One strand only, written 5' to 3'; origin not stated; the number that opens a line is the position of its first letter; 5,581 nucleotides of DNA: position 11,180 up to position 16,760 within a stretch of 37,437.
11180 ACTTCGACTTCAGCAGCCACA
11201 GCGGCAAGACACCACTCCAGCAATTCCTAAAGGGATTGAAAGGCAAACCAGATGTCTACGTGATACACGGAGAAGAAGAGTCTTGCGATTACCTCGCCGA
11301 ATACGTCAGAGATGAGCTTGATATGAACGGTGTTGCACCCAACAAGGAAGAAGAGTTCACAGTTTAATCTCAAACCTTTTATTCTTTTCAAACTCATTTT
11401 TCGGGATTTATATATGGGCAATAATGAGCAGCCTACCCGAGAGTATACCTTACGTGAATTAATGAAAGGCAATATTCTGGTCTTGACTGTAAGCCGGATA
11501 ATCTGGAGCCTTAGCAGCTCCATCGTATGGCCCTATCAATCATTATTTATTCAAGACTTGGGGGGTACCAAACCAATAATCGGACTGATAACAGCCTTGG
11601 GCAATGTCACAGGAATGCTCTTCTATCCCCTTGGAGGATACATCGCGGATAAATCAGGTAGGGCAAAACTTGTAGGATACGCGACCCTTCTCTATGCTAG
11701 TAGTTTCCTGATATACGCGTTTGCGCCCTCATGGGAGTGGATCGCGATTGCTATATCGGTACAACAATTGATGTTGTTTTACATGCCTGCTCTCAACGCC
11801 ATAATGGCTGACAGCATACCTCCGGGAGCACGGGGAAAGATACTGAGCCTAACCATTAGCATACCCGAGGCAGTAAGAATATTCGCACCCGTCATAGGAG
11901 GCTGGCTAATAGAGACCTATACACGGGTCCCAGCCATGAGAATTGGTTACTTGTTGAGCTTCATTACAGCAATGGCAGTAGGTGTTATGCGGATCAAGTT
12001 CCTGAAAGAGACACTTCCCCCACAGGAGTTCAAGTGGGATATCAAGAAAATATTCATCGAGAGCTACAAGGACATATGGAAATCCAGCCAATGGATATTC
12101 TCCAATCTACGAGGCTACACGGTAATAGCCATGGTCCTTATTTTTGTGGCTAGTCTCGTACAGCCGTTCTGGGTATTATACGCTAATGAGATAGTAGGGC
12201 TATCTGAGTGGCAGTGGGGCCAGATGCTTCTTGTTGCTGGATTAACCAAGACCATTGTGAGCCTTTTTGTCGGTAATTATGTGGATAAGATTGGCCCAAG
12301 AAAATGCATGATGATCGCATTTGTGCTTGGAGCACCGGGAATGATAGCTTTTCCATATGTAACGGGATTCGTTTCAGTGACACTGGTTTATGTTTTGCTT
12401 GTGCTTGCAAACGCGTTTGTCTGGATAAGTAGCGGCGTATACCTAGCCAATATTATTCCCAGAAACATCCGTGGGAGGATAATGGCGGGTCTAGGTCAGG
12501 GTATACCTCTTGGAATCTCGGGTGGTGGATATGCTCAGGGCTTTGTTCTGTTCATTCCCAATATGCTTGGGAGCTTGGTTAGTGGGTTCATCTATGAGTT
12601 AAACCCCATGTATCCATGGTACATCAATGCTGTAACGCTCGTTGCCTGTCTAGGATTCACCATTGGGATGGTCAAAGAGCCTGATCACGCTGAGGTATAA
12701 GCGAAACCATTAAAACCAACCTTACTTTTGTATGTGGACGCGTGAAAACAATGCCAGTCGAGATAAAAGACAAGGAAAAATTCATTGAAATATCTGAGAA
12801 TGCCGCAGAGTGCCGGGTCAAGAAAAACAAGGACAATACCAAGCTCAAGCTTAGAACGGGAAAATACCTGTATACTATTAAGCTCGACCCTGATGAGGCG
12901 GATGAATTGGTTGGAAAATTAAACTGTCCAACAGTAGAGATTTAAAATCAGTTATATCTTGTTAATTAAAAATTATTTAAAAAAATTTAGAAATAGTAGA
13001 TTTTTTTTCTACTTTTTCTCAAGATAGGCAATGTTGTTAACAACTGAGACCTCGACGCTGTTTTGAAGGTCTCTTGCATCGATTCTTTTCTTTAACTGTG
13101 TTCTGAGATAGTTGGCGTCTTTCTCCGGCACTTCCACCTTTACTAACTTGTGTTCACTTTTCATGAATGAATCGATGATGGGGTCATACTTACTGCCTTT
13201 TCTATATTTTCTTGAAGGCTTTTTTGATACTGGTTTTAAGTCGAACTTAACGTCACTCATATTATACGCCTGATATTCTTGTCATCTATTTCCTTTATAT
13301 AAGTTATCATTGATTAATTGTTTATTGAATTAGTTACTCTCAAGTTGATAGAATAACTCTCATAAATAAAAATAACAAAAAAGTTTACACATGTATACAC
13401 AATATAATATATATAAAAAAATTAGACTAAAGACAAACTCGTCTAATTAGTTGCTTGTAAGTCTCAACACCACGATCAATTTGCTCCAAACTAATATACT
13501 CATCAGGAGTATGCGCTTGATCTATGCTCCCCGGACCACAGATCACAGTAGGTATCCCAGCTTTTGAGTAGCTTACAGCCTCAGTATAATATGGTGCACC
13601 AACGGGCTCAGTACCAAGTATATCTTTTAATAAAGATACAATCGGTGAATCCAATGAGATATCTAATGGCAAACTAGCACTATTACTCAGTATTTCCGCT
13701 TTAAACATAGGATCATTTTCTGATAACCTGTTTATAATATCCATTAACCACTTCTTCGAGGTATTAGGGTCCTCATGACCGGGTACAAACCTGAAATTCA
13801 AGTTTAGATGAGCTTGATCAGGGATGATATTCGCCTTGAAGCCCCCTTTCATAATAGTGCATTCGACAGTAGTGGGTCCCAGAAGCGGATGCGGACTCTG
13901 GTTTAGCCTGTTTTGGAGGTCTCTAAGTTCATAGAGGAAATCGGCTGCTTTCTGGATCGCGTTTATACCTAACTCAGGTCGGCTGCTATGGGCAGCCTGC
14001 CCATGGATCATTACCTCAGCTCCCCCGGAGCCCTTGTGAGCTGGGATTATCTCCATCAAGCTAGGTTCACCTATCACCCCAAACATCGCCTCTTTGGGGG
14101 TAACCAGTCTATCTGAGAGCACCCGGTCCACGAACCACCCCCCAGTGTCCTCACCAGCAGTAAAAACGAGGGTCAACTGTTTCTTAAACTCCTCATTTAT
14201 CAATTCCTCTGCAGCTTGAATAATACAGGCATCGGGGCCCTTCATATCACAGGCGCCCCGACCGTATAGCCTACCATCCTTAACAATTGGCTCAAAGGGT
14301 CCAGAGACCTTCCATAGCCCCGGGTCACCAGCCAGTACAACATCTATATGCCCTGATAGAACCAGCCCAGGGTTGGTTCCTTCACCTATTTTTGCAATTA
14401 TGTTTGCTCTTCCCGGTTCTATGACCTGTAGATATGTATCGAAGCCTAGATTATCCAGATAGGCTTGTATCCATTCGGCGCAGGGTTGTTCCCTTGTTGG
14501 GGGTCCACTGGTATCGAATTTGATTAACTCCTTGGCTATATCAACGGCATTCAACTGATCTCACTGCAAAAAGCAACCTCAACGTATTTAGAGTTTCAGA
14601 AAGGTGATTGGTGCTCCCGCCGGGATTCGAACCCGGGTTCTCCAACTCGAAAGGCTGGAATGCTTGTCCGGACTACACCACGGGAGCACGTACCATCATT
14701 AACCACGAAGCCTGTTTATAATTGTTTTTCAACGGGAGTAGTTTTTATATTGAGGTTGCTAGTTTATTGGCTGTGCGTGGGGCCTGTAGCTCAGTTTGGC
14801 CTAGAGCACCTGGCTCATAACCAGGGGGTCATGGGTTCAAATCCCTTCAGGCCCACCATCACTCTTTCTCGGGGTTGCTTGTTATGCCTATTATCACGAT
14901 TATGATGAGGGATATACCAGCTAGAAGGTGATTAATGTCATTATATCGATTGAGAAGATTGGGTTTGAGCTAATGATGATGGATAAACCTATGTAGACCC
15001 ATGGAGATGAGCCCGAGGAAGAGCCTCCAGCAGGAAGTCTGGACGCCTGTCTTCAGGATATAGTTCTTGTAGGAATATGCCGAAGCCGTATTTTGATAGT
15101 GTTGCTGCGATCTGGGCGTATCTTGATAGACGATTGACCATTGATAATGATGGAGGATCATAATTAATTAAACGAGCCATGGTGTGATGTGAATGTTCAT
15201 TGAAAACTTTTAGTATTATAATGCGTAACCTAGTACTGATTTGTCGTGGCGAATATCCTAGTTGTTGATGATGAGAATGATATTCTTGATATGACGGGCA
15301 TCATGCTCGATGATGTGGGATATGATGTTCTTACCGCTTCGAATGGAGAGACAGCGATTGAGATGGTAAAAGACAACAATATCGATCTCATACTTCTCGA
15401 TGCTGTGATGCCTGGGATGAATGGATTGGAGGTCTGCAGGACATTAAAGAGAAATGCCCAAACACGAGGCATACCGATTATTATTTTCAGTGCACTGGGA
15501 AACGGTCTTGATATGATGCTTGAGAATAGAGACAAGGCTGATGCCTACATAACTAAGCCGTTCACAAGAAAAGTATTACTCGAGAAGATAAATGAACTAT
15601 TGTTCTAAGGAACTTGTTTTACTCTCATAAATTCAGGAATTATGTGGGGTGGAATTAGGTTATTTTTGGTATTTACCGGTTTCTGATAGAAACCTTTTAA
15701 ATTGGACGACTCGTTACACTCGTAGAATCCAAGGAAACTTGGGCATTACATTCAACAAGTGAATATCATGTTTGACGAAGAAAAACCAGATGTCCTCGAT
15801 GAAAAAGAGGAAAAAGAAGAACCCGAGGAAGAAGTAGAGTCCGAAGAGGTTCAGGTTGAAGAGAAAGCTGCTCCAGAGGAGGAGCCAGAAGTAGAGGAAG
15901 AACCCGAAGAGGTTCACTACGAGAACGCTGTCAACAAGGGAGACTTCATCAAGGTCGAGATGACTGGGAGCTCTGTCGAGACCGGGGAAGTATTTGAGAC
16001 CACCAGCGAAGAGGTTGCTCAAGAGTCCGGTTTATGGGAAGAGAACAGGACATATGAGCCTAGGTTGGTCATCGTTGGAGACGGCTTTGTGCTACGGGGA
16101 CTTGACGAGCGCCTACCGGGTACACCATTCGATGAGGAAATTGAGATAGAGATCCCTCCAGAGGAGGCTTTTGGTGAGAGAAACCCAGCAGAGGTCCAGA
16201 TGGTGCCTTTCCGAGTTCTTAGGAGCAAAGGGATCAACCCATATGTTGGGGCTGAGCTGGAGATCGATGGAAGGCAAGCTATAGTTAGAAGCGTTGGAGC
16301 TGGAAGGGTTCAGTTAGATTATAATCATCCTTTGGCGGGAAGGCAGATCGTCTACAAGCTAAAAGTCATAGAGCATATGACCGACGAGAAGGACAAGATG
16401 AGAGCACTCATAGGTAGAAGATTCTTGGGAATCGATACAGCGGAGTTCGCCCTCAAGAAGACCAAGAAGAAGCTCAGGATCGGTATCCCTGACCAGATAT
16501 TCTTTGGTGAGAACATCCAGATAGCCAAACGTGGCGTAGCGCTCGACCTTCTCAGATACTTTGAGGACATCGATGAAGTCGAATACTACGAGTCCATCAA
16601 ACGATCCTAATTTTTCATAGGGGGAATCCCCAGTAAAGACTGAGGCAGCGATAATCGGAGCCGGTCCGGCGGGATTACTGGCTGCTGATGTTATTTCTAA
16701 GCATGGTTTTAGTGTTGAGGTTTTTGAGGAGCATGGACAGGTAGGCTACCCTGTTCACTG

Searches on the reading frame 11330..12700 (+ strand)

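Call 43: search_protein_families(library=pfam, proteins=[window:11330-12700:+], max_evalue=0.001)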
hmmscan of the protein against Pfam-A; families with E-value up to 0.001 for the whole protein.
window:11330-12700:+ (456 aa): 2 families
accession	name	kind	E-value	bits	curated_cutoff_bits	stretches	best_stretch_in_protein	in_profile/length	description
PF07690.21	MFS_1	-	3.2e-38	132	33.4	2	56-387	5-334/347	Major Facilitator Superfamily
PF12832.13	MFS_1_like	-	1.3e-12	47.9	25.2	1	38-144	203-309/373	MFS_1 like family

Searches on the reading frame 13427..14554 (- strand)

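Call 43: search_protein_families(library=pfam, proteins=[window:13427-14554:-], max_evalue=0.001)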
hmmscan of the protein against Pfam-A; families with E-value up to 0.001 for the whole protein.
window:13427-14554:- (375 aa): 2 families
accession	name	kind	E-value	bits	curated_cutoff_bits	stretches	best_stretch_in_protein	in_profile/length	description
PF01546.33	Peptidase_M20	-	3.8e-31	109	24.6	1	66-371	2-205/206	Peptidase family M20/M25/M40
PF07687.19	M20_dimer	-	1.4e-24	86.6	21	1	172-276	2-101/107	Peptidase dimerisation domain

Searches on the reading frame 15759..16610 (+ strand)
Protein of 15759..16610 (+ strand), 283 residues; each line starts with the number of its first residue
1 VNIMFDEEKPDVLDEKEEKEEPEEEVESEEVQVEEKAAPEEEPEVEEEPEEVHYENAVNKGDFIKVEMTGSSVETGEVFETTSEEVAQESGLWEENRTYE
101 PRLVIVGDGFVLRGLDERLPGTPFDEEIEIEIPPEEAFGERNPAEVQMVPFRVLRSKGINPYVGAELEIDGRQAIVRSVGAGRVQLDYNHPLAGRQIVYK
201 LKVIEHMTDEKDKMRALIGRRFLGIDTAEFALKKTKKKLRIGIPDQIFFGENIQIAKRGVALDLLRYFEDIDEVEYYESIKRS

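Call 43: search_protein_families(library=pfam, proteins=[window:15759-16610:+], max_evalue=0.001)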
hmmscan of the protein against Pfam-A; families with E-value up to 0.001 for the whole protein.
window:15759-16610:+ (283 aa): 3 families
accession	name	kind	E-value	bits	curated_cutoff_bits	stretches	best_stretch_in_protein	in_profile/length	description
PF22199.2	FKBP26_IF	-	1e-12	48.2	27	1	147-192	1-46/46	FKBP26, IF domain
PF00254.34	FKBP_C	-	1.3e-08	35.5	21.1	1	57-145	4-78/94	FKBP-type peptidyl-prolyl cis-trans isomerase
PF18046.7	FKBP26_C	-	2.7e-08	34.3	27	1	210-281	1-72/72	FKBP26_C-terminal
